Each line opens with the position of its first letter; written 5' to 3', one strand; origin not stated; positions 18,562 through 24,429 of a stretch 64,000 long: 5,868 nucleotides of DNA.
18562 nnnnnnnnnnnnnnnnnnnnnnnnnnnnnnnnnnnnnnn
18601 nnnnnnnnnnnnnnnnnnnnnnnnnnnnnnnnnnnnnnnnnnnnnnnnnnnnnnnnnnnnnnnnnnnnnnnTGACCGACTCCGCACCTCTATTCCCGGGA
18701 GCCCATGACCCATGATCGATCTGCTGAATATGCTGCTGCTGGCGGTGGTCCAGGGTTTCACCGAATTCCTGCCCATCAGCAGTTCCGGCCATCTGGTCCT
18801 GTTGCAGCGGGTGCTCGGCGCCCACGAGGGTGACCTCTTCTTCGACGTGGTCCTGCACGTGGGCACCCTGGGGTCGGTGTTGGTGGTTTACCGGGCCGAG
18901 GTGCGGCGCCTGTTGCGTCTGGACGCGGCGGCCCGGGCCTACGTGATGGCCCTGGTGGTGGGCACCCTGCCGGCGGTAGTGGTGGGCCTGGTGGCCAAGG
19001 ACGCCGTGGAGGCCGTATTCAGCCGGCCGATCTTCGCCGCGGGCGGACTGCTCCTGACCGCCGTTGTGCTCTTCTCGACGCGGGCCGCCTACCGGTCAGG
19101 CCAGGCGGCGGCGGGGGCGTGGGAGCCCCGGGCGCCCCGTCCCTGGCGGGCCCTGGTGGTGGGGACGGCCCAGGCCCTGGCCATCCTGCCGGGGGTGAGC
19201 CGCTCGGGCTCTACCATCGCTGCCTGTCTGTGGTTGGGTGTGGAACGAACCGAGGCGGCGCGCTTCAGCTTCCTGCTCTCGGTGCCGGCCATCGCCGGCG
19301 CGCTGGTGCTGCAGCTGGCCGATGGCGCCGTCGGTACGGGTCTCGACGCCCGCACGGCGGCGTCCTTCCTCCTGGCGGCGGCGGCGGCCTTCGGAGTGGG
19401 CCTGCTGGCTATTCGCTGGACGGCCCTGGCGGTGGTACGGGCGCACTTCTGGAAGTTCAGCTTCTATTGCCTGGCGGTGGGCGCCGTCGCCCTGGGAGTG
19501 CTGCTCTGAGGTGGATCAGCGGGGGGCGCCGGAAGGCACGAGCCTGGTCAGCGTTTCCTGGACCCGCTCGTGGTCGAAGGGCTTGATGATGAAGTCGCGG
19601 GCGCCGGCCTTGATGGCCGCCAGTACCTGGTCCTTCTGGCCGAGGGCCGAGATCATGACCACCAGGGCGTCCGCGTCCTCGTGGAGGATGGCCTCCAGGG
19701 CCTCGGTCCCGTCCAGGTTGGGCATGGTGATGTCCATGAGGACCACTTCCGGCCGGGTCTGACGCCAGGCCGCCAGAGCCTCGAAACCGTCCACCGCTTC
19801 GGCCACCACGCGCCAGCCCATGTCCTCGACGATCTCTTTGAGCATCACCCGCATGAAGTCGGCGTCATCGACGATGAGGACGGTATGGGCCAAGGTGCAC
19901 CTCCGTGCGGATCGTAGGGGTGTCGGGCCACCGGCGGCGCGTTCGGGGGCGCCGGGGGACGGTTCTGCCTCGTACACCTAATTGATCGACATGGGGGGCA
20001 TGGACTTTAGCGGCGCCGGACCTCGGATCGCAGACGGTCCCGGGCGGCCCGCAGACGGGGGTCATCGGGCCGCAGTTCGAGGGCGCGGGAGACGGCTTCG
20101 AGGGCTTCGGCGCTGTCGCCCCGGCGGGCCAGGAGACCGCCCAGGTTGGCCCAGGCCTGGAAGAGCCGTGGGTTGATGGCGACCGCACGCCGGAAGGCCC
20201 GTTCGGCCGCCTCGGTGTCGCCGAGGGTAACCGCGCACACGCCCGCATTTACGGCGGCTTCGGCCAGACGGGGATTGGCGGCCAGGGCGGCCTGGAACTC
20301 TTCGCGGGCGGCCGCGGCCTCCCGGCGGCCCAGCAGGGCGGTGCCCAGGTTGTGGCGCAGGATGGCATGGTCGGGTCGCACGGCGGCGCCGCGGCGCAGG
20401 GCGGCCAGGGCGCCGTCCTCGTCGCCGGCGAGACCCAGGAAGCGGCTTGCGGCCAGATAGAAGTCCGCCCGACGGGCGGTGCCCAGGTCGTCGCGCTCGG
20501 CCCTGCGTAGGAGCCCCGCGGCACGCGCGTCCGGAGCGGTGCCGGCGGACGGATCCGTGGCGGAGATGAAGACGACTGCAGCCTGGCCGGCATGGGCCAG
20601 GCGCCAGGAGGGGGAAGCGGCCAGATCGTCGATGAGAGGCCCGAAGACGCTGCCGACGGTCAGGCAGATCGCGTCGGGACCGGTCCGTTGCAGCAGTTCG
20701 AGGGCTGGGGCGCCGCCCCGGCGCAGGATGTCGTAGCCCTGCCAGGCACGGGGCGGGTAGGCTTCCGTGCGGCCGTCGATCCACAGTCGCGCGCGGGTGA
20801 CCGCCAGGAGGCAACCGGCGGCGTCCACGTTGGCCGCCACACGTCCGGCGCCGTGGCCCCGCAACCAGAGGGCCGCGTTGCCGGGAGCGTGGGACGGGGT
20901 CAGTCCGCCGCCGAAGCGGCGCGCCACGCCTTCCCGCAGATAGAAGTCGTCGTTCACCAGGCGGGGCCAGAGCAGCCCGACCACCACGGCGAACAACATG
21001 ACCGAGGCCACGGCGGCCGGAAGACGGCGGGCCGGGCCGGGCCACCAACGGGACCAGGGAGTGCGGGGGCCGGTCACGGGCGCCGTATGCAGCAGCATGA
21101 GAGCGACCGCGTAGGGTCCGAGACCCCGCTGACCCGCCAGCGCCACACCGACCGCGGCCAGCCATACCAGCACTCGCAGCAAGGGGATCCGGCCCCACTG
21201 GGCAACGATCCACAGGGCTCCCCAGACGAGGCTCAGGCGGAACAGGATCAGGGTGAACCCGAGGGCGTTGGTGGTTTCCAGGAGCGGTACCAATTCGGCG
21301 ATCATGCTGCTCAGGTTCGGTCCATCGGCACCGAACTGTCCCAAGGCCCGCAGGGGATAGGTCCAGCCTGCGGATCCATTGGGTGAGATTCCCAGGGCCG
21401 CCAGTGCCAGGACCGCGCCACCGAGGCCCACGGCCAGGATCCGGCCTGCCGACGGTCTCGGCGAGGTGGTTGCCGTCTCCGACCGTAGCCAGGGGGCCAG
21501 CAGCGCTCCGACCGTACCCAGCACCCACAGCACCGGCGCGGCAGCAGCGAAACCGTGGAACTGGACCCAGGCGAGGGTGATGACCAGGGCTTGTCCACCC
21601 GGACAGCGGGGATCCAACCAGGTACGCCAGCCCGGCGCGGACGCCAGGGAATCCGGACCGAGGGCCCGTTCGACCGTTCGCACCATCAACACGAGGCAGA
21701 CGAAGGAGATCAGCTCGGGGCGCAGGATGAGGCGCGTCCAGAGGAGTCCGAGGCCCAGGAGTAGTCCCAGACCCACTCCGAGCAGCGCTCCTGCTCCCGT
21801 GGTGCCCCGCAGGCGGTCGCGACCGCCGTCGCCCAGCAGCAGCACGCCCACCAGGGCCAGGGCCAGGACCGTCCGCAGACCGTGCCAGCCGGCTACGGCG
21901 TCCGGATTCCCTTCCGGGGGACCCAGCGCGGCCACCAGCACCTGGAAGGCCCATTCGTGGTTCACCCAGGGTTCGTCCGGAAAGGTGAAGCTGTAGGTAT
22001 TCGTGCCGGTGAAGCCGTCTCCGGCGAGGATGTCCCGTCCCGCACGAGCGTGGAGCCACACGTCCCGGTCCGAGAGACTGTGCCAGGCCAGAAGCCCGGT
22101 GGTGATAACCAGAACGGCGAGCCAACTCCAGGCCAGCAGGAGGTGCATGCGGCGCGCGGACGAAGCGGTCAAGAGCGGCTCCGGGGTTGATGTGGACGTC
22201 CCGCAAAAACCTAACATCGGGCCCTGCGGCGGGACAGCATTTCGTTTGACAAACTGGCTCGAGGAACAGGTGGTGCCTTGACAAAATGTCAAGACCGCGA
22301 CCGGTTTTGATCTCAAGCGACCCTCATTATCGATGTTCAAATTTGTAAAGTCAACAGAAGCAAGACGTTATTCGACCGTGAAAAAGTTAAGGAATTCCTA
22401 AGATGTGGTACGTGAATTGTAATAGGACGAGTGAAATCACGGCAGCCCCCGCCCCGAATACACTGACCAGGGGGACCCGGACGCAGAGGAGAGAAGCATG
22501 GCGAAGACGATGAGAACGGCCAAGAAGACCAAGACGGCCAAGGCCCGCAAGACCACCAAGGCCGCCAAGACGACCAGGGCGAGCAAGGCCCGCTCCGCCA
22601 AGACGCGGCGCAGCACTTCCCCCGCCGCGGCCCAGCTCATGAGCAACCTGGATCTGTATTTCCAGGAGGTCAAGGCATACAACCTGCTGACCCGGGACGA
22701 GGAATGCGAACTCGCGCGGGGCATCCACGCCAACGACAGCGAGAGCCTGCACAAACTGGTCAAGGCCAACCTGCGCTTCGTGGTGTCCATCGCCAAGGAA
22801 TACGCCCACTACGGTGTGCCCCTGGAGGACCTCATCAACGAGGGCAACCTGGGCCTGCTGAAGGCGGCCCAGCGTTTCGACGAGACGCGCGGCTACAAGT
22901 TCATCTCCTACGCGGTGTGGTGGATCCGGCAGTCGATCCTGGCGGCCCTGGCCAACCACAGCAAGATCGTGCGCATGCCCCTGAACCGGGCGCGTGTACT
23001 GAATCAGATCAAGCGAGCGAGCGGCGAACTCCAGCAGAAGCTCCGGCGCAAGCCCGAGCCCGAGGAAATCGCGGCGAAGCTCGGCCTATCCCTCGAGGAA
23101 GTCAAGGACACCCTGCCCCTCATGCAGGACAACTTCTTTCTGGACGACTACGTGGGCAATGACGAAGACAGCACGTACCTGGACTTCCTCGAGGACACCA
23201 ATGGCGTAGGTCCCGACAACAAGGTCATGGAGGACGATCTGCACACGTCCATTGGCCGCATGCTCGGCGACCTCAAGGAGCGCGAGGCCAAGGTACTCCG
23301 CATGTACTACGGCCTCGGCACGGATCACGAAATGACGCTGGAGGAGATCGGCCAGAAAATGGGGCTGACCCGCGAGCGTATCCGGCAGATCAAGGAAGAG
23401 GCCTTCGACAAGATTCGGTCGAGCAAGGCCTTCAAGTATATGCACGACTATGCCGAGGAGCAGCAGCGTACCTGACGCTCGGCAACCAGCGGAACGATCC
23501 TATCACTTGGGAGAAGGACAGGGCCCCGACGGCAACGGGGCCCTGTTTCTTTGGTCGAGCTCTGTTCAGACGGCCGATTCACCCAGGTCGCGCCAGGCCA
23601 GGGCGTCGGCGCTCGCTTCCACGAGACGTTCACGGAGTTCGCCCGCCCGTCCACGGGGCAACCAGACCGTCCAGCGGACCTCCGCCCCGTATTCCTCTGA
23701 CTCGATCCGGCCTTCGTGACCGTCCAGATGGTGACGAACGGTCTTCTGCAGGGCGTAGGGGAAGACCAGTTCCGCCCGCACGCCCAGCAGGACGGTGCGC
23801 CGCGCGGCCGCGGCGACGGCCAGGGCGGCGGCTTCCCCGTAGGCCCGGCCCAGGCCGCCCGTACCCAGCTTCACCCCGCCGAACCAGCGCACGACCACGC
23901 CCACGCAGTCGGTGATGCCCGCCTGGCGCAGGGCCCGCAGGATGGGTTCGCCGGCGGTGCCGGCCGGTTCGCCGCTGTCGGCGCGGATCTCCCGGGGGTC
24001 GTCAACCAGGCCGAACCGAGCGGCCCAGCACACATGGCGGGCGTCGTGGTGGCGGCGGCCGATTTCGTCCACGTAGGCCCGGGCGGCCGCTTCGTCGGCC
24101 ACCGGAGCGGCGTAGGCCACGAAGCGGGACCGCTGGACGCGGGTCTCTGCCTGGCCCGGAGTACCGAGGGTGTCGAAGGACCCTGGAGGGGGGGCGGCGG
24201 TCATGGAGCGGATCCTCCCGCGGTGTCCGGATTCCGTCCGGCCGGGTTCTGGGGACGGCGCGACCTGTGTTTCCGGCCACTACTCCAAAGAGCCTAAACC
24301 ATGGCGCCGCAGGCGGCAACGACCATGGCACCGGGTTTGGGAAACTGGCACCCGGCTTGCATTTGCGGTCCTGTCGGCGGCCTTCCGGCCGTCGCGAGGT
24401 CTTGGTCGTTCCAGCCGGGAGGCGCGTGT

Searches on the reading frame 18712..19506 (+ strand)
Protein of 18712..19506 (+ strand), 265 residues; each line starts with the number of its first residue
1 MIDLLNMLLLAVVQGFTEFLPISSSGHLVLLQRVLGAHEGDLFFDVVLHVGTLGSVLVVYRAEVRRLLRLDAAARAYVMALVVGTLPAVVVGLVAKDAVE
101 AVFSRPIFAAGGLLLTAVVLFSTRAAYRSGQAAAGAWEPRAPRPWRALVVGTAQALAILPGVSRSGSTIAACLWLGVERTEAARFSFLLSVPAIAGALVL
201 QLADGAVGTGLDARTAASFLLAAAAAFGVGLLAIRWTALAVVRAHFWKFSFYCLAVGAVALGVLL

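Call 9: search_protein_families(library=pfam, proteins=[window:18712-19506:+], max_evalue=0.01)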
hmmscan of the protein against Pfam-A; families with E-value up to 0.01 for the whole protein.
window:18712-19506:+ (265 aa): 1 family
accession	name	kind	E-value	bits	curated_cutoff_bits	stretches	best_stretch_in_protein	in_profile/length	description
PF02673.24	BacA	-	6.4e-66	223.1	33.4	1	8-259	2-257/257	Bacitracin resistance protein BacA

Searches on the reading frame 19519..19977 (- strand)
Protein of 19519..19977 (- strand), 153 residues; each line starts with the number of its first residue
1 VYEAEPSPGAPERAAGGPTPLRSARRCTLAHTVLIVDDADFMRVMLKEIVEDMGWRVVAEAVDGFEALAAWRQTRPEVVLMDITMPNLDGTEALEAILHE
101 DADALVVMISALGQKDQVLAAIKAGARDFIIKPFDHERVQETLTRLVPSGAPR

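Call 9: search_protein_families(library=pfam, proteins=[window:19519-19977:-], max_evalue=0.01)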
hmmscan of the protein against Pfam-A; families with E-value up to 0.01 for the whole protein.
window:19519-19977:- (153 aa): 3 families
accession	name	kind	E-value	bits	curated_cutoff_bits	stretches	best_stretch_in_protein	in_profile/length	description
PF00072.30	Response_reg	-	1.1e-27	96.8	30.2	1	33-143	1-110/111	Response regulator receiver domain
PF16968.11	TadZ_N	-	0.003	17.7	26.4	1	57-132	29-105/133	Pilus assembly protein TadZ N-terminal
PF05288.16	Pox_A3L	-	0.0044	17.4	25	0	94-137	19-64/70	Poxvirus A3L Protein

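Call 44: search_solved_structures(query=window:19519-19977:-, max_evalue=1e-8)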
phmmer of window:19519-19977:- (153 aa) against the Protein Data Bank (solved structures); distinct sequences matched with E-value up to 1e-8: 157 (the best 60 are shown).
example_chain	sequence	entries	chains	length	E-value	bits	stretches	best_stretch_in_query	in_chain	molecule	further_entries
4iga_A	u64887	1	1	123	2.3e-32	115.4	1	31-146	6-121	Chemotaxis protein CheY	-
1tmy_A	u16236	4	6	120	2.9e-32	115.1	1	32-146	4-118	CHEY PROTEIN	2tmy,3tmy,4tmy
1u0s_Y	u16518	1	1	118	4.1e-32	114.6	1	32-145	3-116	Chemotaxis protein cheY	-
9rhz_C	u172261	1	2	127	4.8e-31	111.1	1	32-144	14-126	Chemotaxis protein CheY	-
6c40_B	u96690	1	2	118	5.2e-31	111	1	32-145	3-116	Chemotaxis protein CheY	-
4qyw_A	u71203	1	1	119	6.8e-31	110.6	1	32-146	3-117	Chemotaxis protein CheY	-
8q52_A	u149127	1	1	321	1.2e-29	106.6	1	15-137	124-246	Leucine-specific-binding protein,Chemotaxis protein CheY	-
6er7_A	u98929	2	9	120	3.7e-29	105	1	32-148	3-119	120aa long hypothetical chemotaxis protein (CheY)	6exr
9xzo_A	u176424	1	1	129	1.8e-23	86.6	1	33-147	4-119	De novo protein M1X0B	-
6wsh_A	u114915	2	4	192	5.4e-20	75.3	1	32-147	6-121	Response regulator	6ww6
3t8y_A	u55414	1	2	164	2.6e-19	73.1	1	30-143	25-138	Chemotaxis response regulator protein-glutamate methylesterase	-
3hzh_A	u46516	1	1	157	4.5e-19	72.3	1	29-142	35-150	Chemotaxis response regulator (CheY-3)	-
7od9_B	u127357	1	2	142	6.6e-19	71.8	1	33-148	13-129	Response regulator receiver protein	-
6ekg_Y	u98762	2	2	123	7.4e-19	71.6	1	33-148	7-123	Chemotaxis protein CheY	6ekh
3f7n_A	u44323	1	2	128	1.5e-17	67.4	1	33-146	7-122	Chemotaxis protein cheY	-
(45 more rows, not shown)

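Call 75: search_protein_families(library=ncbifam, proteins=[window:19519-19977:-], max_evalue=0.001)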
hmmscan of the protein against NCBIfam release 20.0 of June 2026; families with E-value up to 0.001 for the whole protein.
window:19519-19977:- (153 aa): 100 families (the best 25 are shown)
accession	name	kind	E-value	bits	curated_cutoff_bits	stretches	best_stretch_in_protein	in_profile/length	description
NF041367.1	CheY_Halo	equivalog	1.1e-32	112.8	200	1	33-145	1-112/114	chemotaxis protein CheY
NF001965.0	PRK00742.1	subfamily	6.8e-27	94.6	293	1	32-138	5-113/357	chemotaxis-specific protein-glutamate methyltransferase CheB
NF008469.0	PRK11361.1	equivalog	2.3e-24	85.9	714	1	30-143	4-116/461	acetoacetate metabolism transcriptional regulator AtoC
NF009206.0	PRK12555.1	subfamily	2.7e-20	72.6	342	1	33-136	3-108/340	chemotaxis-specific protein-glutamate methyltransferase CheB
NF051870.1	NAssimRespRegNtrX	equivalog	2.8e-20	72.7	600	1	31-145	2-117/452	nitrogen assimilation response regulator NtrX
NF007901.0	PRK10610.1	equivalog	7e-20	71.5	189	1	33-146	8-123/129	chemotaxis response regulator CheY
TIGR02875.1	spore_0_A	equivalog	7e-20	71.4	200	1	33-146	5-121/262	sporulation transcription factor Spo0A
NF041733.1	resp_reg_CseB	equivalog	1.2e-19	70.7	350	1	32-137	2-105/228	two-component system response regulator CseB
NF007935.0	PRK10651.1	equivalog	4.7e-19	68.4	250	1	31-145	7-122/216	two-component system response regulator NarL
NF008677.0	PRK11697.1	equivalog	5e-19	68.6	246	1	32-147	3-116/238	two-component system response regulator BtsR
NF040689.1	MtrAB_MtrA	equivalog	1.3e-18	67.2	300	1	33-138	1-104/219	MtrAB system response regulator MtrA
NF045944.1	ResRegRpaBCyano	equivalog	2.3e-18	66.4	330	1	34-140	1-105/229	response regulator transcription factor RpaB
NF045505.1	RR_RssB_Pseudo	equivalog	6e-18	65.1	700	1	31-141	6-115/394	two-component system response regulator RssB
NF007969.0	PRK10693.1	equivalog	6.9e-18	64.8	329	1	31-144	8-121/337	two-component system response regulator RssB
NF052445.1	RespRegMctR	equivalog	1.3e-16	60.7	300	1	32-141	3-113/205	two-component system response regulator MctR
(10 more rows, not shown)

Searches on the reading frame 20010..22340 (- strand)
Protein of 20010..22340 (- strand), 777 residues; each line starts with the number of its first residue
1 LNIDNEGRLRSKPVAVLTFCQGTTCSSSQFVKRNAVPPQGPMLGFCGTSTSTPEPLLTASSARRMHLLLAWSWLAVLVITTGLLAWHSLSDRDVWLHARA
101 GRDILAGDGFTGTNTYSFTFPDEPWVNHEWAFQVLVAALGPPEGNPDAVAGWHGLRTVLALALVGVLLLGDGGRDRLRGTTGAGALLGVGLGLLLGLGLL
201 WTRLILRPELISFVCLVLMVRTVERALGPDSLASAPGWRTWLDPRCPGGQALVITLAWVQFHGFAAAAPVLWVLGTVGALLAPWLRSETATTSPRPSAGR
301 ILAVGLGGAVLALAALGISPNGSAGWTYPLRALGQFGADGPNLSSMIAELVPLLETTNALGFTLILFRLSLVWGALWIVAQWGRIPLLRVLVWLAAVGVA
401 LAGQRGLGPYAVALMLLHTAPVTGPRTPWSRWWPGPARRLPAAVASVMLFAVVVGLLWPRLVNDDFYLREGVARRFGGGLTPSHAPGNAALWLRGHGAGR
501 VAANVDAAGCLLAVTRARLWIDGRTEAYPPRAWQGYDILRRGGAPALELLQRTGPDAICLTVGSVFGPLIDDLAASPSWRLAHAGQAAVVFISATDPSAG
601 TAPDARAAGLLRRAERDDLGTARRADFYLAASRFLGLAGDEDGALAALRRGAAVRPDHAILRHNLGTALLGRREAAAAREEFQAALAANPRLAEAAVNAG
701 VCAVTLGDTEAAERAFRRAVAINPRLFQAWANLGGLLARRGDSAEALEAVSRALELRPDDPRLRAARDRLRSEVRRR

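Call 9: search_protein_families(library=pfam, proteins=[window:20010-22340:-], max_evalue=0.01)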
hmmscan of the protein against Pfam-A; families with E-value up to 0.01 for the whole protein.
window:20010-22340:- (777 aa): 12 families
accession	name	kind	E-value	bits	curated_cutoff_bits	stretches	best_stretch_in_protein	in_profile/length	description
PF07719.23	TPR_2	-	7.2e-13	48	27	2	728-760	2-34/34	Tetratricopeptide repeat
PF13432.12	TPR_16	-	1.2e-12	48.4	32.7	2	703-761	7-65/65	Tetratricopeptide repeat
PF00515.34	TPR_1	-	1.7e-11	43.8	27.8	1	728-760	2-34/34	Tetratricopeptide repeat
PF13181.12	TPR_8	-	8.9e-11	41.5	25.7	1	693-724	1-32/34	Tetratricopeptide repeat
PF13431.12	TPR_17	-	5e-10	39.3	24.4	1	715-748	1-34/34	Tetratricopeptide repeat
PF14559.12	TPR_19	-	5.7e-10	39.8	25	1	706-769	4-67/68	Tetratricopeptide repeat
PF13414.12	TPR_11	-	6.2e-09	35.8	26.8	0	706-739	7-40/42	TPR repeat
PF13371.12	TPR_9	-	3.2e-08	33.9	35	1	703-771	5-73/73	Tetratricopeptide repeat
PF13428.12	TPR_14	-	5.2e-08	33.3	23.5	1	728-765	2-39/44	Tetratricopeptide repeat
PF13424.12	TPR_12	-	9.9e-08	32.5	30.1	1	659-722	3-74/77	Tetratricopeptide repeat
PF23914.1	TPR_CcmH_CycH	-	9.6e-06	26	42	1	681-764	4-87/158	Cytochrome c-type biogenesis protein H TPR domain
PF13429.12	TPR_15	-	0.0012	18.8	26.2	0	608-724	130-245/280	Tetratricopeptide repeat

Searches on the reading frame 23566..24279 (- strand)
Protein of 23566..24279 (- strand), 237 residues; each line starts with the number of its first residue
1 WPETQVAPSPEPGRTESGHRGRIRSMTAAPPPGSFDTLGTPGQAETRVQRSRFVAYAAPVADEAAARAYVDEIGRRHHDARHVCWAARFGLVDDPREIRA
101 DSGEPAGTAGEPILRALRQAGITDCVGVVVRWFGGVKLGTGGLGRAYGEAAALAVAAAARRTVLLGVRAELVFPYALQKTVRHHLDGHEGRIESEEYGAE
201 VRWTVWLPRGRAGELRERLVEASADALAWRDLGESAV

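Call 56: search_protein_families(library=pfam, proteins=[window:23566-24279:-], max_evalue=0.0001)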
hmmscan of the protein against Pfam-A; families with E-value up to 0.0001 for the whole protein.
window:23566-24279:- (237 aa): 2 families
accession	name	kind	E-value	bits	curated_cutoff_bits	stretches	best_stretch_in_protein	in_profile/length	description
PF01205.25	UPF0029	-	2.6e-32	111.5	27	1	50-154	2-106/107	Uncharacterized protein family UPF0029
PF09186.17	DUF1949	-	1.4e-08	34.9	23.7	1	171-224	1-54/56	Domain of unknown function (DUF1949)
